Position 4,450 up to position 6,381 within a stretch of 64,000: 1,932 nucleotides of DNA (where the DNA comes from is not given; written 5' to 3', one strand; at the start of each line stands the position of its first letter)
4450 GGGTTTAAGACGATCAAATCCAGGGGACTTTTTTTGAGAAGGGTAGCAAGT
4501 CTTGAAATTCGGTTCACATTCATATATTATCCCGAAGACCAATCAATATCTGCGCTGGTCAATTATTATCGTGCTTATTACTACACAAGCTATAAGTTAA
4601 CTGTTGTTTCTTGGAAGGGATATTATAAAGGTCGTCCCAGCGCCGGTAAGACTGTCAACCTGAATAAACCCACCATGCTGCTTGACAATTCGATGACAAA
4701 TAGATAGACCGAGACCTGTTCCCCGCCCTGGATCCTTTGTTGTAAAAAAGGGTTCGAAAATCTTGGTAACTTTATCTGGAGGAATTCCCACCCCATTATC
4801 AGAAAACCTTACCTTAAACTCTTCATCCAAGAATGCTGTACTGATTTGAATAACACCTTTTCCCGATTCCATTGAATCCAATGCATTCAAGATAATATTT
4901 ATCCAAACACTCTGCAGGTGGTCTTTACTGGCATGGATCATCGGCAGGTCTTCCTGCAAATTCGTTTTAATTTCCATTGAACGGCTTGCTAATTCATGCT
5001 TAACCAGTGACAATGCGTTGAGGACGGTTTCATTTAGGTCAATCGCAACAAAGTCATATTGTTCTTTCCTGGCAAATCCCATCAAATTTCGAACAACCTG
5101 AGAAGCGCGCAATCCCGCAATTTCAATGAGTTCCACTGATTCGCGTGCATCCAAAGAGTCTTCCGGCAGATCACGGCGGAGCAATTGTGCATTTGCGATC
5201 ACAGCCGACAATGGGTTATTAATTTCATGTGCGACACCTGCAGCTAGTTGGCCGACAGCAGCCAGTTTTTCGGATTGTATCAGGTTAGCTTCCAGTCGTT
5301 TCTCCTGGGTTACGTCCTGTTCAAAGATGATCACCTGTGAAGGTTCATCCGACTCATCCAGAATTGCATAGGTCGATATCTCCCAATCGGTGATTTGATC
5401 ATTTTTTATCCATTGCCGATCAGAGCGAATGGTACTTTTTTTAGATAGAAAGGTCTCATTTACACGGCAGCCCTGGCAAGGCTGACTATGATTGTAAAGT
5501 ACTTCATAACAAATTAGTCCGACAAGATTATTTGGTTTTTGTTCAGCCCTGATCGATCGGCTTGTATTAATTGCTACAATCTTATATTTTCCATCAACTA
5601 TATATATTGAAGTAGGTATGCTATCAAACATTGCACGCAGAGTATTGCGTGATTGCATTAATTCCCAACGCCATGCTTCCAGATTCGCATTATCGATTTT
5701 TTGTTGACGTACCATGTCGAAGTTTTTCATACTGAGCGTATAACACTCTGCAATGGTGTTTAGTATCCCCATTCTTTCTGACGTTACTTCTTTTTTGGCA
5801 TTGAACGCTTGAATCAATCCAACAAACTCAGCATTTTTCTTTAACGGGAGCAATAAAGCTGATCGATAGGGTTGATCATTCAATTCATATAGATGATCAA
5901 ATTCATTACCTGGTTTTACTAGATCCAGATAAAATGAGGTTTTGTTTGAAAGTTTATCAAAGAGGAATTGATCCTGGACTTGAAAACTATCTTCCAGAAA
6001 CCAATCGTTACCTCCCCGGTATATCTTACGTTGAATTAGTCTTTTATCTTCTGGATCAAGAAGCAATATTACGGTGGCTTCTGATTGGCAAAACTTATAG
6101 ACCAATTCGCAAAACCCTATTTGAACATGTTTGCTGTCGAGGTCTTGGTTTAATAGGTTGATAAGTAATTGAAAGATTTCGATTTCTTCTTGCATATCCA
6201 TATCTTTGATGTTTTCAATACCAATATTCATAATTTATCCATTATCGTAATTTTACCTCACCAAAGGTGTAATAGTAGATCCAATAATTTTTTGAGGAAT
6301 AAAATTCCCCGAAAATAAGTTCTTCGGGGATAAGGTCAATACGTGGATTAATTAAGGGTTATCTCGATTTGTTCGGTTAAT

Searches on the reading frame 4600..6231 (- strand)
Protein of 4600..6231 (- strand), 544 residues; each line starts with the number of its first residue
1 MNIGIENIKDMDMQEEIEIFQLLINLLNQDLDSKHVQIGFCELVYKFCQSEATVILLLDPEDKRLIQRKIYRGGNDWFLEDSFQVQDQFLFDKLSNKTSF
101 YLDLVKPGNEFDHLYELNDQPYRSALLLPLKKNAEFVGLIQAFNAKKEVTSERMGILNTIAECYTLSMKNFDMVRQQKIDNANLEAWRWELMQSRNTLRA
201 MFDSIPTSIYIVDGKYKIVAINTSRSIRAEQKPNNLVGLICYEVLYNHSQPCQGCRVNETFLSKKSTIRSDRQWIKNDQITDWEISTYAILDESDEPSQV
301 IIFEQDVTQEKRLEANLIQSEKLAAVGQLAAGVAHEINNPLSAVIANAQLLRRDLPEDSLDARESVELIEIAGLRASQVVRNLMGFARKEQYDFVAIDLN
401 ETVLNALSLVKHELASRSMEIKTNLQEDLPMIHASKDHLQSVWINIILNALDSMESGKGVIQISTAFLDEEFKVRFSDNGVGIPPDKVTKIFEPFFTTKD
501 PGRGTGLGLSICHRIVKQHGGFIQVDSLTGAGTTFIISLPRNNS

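Call 57: search_protein_families(library=pfam, proteins=[window:4600-6231:-], max_evalue=0.00001)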
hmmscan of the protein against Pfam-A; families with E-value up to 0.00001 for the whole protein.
window:4600-6231:- (544 aa): 2 families
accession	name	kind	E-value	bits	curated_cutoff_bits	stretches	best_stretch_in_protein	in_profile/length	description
PF02518.31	HATPase_c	-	8.2e-27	94.3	26.4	1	436-542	3-110/111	Histidine kinase-, DNA gyrase B-, and HSP90-like ATPase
PF00512.31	HisKA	-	2.3e-13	50.4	26.9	1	326-391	2-65/66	His Kinase A (phospho-acceptor) domain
